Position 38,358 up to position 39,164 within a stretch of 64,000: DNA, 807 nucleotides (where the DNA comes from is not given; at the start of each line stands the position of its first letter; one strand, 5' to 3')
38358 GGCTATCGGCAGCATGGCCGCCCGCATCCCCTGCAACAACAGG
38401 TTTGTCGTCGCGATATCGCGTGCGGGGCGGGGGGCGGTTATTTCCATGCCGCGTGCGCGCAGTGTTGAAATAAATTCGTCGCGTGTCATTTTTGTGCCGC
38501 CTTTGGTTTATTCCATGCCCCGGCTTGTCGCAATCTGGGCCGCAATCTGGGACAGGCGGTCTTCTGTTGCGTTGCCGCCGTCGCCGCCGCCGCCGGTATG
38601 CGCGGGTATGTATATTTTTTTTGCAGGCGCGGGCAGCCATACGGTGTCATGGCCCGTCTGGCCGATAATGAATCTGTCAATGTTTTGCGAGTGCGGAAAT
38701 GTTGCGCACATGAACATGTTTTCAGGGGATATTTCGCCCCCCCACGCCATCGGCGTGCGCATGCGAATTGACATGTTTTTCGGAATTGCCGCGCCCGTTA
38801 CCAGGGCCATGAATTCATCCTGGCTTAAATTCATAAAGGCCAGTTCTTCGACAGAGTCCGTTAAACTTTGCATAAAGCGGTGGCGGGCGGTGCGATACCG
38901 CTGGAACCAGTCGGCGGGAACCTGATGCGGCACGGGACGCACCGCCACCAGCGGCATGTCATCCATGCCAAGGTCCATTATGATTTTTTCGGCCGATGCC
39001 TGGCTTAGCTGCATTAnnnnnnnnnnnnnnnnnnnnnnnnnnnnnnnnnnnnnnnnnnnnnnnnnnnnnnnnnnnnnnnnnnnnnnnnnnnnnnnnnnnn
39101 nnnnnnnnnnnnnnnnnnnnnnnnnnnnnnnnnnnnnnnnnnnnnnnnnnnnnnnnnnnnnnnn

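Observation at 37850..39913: Four-gene operon of uncharacterised proteins ending in a ribbon-helix-helix protein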

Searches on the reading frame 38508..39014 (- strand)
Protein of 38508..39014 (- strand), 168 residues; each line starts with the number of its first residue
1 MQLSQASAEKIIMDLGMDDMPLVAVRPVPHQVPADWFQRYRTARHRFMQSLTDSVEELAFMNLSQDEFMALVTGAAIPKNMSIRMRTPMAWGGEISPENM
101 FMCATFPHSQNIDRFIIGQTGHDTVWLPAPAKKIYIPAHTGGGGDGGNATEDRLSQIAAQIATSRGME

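Call 3: search_protein_families(library=pfam, proteins=[window:38508-39014:-], max_evalue=0.1)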
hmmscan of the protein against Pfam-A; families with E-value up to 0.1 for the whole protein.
window:38508-39014:- (168 aa): 0 families

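Call 4: search_protein_families(library=ncbifam, proteins=[window:38508-39014:-], max_evalue=0.1)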
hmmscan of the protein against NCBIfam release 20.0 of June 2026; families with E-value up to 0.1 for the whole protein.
window:38508-39014:- (168 aa): 1 family
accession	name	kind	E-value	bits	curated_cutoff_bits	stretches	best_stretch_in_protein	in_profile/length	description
TIGR00603.1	rad25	subfamily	0.081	11.1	328.7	0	79-142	512-575/734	DNA repair helicase rad25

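Call 5: search_protein_families(library=padloc, proteins=[window:38508-39014:-], max_evalue=0.1)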
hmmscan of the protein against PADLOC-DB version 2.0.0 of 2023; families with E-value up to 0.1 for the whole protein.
window:38508-39014:- (168 aa): 0 families

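Call 6: search_protein_families(library=phrogs, proteins=[window:38508-39014:-], max_evalue=0.1)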
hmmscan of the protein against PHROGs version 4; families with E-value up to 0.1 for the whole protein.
window:38508-39014:- (168 aa): 0 families

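Call 9: search_solved_structures(query=window:38508-39014:-, max_evalue=10)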
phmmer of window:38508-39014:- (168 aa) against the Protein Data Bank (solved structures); distinct sequences matched with E-value up to 10: 8.
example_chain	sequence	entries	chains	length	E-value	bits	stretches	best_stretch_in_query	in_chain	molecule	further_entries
4ern_A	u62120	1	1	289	0.083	16.2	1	65-142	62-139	TFIIH basal transcription factor complex helicase XPB subunit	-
5of4_A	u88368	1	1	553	0.17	15.2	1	65-142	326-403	TFIIH basal transcription factor complex helicase XPB subunit,XPB,TFIIH basal transcriptio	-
8ebt_A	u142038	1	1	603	0.21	14.9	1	65-142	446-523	General transcription and DNA repair factor IIH helicase subunit XPB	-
6nmi_A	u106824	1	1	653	0.24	14.8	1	65-142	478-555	General transcription and DNA repair factor IIH helicase subunit XPB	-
8bvw_0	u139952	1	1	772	0.31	14.4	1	65-142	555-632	General transcription and DNA repair factor IIH helicase subunit XPB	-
29vf_0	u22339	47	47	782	0.31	14.4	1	65-142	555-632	General transcription and DNA repair factor IIH helicase subunit XPB | TFIIH basal transcription factor complex helicase XPB subunit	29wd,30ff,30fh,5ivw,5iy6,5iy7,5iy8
28jm_A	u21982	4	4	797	0.32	14.3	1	65-142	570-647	General transcription and DNA repair factor IIH helicase subunit XPB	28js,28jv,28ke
5fmf_1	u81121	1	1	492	2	11.8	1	74-142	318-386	DNA REPAIR HELICASE RAD25, SSL2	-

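Call 12: find_homologous_proteins(query=window:38508-39014:-, max_evalue=0.001)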
Query window:38508-39014:- (168 aa): 391 proteins with E <= 0.001 among 462 candidates; the best 120 are listed.
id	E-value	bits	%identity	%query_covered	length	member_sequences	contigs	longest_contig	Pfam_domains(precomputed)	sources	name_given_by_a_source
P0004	3.2e-103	361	94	100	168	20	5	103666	-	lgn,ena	-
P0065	1.3e-93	329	83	100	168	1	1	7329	-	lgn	-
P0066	5.7e-90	318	80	100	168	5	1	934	-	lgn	-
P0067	6.0e-90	318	82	100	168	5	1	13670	-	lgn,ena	-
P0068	1.1e-87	310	79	100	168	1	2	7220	-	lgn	-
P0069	9.0e-87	307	79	100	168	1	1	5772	-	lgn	-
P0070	2.1e-86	306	76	100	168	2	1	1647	-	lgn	-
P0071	1.3e-84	300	74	100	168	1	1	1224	-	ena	-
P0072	2.4e-84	299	76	99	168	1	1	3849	-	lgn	-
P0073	2.7e-84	299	76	100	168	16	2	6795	-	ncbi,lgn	-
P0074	2.7e-84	299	77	100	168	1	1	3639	-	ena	-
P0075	1.8e-83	296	76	100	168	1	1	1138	-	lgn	-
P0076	1.4e-82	294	77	100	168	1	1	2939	-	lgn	-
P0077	1.6e-82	293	76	100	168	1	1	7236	-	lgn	-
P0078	2.4e-82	293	74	100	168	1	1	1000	-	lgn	-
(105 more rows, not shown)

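Call 18: find_related_loci(query=A1, collection=genome_contigs, flank=10000)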
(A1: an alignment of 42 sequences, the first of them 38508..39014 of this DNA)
Query A1 (168 aa) in genome_contigs; peptide patterns used: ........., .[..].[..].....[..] (x = any residue, [..] = any of these).
232 stretches matched a pattern; 211 encode a relative of the query (tblastn E <= 1e-3); the best 80 are kept; 80 distinct loci.
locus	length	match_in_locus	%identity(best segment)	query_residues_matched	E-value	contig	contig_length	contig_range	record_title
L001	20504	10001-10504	95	1-168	1e-102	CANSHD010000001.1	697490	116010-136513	MAG TPA_asm: uncultured Alphaproteobacteria bacterium isolate SRR15730559_bin.33_metawrap_v1.3_MAG genome assembly, cont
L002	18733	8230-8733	82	1-168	3e-95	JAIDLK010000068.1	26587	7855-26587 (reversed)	MAG: Alphaproteobacteria bacterium isolate SC0338_S5_7 SC0338_S5_7_contig_68, whole genome shotgun sequence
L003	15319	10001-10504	76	1-168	2e-90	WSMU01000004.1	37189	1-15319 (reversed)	MAG: Alphaproteobacteria bacterium isolate RACS_032 NODE_259_length_37189_cov_15.857647, whole genome shotgun sequence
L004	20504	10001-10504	76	1-168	3e-88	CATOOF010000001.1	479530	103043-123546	MAG TPA_asm: uncultured Alphaproteobacteria bacterium isolate MGG27543_1680015500 genome assembly, contig: SRR6440127_2,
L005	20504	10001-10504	71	1-168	4e-84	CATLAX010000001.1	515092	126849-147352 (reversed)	MAG TPA_asm: uncultured Alphaproteobacteria bacterium isolate MGG05853_1680015463 genome assembly, contig: ERR3199562_4,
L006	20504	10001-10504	75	1-168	3e-82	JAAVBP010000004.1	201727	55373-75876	MAG: bacterium isolate Mgla_MAG_35-bin_11 c_000000034478, whole genome shotgun sequence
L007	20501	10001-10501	64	1-167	7e-78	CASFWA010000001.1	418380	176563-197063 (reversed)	uncultured proteobacterium isolate A86_L4_360360_idba_bin.28 genome assembly, contig: A86_L4_360360_idba_bin.28.fa_scaff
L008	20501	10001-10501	64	1-167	2e-77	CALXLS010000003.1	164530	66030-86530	MAG: uncultured Alphaproteobacteria bacterium isolate BRZ_DL__bin85 genome assembly, contig: BRZ_DL__NODE_110_length_164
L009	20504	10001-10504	64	1-168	7e-77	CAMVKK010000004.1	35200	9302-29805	MAG TPA_asm: uncultured Alphaproteobacteria bacterium isolate SRR8387720_bin.81_metaWRAP_v1.3_MAG genome assembly, conti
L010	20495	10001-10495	64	1-165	2e-76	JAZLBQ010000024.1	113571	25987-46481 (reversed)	MAG: Candidatus Enterousia sp. isolate T1900045063_TC20190056.MAGScoT_cleanbin_000013 SGB_4572_k141_1978705, whole genom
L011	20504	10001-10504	64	1-168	4e-76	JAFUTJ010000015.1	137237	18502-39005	MAG: Alphaproteobacteria bacterium isolate RGIG4808 Roe_deer_Reticulum-5__c1347, whole genome shotgun sequence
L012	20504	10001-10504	63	1-168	2e-75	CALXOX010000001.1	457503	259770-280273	MAG: uncultured Alphaproteobacteria bacterium isolate BRZ_MD__bin1 genome assembly, contig: BRZ_MD__NODE_4_length_457503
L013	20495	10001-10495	64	1-165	2e-75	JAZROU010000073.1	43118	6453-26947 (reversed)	MAG: Candidatus Enterousia sp. isolate T1900045388_YK20190078.MAGScoT_cleanbin_000020 SGB_6918_k141_3725416, whole genom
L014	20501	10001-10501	64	2-168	2e-75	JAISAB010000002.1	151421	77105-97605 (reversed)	MAG: Rickettsiales bacterium isolate Gx481_bin12 k119_1141235, whole genome shotgun sequence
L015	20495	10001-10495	65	1-165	2e-75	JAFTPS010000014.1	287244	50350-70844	MAG: Alphaproteobacteria bacterium isolate RGIG4037 Roe_deer_Cecum-5__c5270, whole genome shotgun sequence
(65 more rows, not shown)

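Call 20: predict_structure(alignment_id=A1)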
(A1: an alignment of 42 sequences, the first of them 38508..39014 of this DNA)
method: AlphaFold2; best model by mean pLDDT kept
length: 168 residues; sequences in the alignment: 42
mean_pLDDT: 84.7   pTM: 0.77
mean pLDDT of the five models: 84.7, 84.2, 83.6, 83.3, 83.2
residues with pLDDT >= 90: 98; 70-90: 40; 50-70: 21; < 50: 9
segments of 3 or more residues with pLDDT < 50: 142-147, 166-168
pLDDT, mean of each block of 10 residues (from residue 1): 92 91 92 95 95 84 85 89 93 95 92 92 93 82 45 64 54
secondary structure, 60 per line:
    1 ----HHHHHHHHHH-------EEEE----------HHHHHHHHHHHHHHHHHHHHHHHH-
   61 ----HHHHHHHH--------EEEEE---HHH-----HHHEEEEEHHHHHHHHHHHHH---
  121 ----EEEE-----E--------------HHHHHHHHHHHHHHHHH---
elements in order: H5-14 E22-25 H36-59 H65-72 E81-85 E100-104 H105-117 E125-128 H149-165

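Call 39: search_protein_representatives(alignment_id=A1)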
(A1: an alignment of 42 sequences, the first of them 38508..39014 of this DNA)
Query: 42 sequences, 168 profile positions. Proteins with E-value up to 0.001 (for the whole library): 77; up to 1e-10: 29; up to 1e-30: 13. The best 77 are listed.
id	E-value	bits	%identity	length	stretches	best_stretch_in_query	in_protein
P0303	2.9e-81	287.5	-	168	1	1-167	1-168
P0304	3.1e-55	202.9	-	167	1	4-165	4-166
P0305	2.0e-54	200.2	-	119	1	48-166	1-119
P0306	9.2e-53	194.8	-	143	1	69-168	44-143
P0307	7.9e-43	162.5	-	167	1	1-104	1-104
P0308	1.5e-41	158.3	-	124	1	70-166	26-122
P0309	3.2e-41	157.2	-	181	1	11-165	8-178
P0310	1.8e-39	151.5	-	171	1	4-159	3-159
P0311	6.9e-37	143.1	-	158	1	4-146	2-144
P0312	3.7e-35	137.5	-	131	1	1-100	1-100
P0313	2.7e-34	134.7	-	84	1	85-165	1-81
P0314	8.9e-34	133.0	-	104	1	1-97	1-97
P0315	7.8e-31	123.4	-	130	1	1-97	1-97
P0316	1.2e-27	113.0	-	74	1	17-89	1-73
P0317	8.7e-25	103.8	-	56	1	112-167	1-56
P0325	5.8e-16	75.0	-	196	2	9-120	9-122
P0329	1.9e-11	60.4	-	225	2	10-119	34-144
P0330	3.3e-11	59.6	-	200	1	9-163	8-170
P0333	2.8e-10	56.6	-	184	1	14-164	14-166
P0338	9.4e-09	51.6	-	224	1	37-155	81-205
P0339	1.4e-08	51.0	-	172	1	3-121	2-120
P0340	1.9e-08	50.6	-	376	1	14-153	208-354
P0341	2.7e-08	50.1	-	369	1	8-153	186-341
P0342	2.8e-08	50.1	-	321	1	11-146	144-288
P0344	6.8e-08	48.8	-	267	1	36-147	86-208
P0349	1.2e-07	48.1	-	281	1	38-153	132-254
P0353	3.6e-07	46.4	-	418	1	18-153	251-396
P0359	3.8e-06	43.1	-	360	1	29-153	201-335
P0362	1.8e-05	40.9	-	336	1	17-152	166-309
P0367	7.0e-05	39.0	-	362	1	41-153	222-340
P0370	1.7e-04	37.8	-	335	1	27-151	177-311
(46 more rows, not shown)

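Call 40: search_protein_families(library=pfam, proteins=[P0340, P0341, P0342, P0353, P0359, P0362, P0367, P0370, P0349, P0344], max_evalue=0.01)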
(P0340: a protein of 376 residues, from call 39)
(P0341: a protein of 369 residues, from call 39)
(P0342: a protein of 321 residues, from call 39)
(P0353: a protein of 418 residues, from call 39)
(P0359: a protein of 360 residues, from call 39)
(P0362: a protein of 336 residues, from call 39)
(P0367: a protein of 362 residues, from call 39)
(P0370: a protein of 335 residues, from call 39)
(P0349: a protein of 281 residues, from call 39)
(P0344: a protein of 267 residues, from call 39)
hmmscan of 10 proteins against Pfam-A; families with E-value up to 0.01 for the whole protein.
P0340 (376 aa): 0 families

P0341 (369 aa): 0 families

P0342 (321 aa): 0 families

P0353 (418 aa): 0 families

P0359 (360 aa): 0 families

P0362 (336 aa): 0 families

P0367 (362 aa): 0 families

P0370 (335 aa): 0 families

P0349 (281 aa): 0 families

P0344 (267 aa): 0 families

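Call 42: list_cluster_members(proteins=[P0309, P0310, P0325, P0329, P0330, P0333, P0338, P0340, P0341, P0353])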
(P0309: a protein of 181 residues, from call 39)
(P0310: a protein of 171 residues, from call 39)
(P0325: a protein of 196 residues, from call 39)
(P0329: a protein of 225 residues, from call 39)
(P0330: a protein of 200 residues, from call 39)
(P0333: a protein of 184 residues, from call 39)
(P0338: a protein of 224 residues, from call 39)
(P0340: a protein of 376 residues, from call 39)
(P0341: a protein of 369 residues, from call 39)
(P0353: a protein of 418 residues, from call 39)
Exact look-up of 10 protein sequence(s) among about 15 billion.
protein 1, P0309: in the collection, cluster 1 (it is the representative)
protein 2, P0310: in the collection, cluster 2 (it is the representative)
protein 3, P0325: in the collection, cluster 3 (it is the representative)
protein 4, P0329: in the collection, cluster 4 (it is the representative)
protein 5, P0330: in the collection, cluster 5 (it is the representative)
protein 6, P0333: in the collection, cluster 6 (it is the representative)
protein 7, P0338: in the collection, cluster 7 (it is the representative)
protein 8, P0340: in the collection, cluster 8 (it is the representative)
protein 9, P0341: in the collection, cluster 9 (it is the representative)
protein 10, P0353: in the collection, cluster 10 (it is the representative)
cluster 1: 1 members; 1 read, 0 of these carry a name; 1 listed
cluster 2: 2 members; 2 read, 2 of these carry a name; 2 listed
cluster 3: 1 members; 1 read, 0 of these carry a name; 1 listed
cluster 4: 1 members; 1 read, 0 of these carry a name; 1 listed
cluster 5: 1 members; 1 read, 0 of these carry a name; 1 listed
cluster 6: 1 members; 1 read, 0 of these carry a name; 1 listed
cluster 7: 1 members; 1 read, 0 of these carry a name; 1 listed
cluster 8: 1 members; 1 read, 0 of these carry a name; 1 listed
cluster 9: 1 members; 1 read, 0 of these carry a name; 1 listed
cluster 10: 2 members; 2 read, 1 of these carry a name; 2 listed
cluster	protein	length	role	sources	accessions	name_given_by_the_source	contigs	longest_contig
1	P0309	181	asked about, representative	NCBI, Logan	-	-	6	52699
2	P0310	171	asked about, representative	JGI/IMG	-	hypothetical protein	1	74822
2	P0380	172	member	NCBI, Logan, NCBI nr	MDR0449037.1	MAG: hypothetical protein LBG89_01065 [Rickettsiales bacterium] | hypothetical protein [Rickettsiales bacterium]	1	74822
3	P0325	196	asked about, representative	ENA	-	-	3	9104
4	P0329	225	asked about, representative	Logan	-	-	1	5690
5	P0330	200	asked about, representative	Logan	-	-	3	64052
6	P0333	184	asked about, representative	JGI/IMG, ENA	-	-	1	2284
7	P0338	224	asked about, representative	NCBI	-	-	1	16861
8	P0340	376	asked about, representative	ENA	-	-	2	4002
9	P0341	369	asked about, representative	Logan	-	-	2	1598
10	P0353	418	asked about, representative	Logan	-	-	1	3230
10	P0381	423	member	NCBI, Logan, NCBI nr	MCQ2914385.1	MAG: hypothetical protein MJ247_04250 [Alphaproteobacteria bacterium] | hypothetical protein [Alphaproteobacteria bacterium]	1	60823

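Call 47: find_related_loci(query=A7, collection=metagenome_contigs, flank=6000)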
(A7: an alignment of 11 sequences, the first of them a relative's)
Query A7 (193 aa) in metagenome_contigs; peptide patterns used: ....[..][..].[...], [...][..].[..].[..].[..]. (x = any residue, [..] = any of these).
600 stretches matched a pattern (row limit reached: there are more); 22 encode a relative of the query (tblastn E <= 1e-3); 22 distinct loci.
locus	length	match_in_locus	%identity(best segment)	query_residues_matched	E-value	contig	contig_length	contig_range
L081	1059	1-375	76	66-190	2e-69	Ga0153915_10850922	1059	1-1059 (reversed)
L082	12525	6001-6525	48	14-190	3e-52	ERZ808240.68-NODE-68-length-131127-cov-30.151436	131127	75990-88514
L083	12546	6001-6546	48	8-190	8e-52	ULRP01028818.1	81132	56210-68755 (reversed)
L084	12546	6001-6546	48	8-190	9e-52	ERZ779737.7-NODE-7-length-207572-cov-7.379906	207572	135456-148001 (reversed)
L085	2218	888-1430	45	10-191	2e-52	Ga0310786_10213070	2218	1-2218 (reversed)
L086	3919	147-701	46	2-190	1e-51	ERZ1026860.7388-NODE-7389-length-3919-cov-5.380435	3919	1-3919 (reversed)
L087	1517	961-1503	45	10-191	5e-53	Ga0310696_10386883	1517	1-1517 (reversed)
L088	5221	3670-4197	47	14-190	5e-51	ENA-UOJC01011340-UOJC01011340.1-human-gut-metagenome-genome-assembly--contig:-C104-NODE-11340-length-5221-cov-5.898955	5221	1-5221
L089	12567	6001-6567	40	1-190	6e-50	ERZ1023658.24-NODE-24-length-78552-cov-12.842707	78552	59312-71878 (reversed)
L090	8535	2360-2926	40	1-190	6e-50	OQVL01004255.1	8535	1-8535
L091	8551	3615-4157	45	8-190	5e-50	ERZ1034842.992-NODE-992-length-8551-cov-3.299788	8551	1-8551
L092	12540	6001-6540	46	9-190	2e-49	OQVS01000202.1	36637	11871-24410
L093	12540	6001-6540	47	9-190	2e-49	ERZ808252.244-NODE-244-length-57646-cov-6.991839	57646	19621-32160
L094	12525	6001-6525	47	14-190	6e-49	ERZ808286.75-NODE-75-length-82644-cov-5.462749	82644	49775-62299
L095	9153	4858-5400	45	8-190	1e-48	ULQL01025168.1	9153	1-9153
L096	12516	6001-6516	44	14-186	1e-42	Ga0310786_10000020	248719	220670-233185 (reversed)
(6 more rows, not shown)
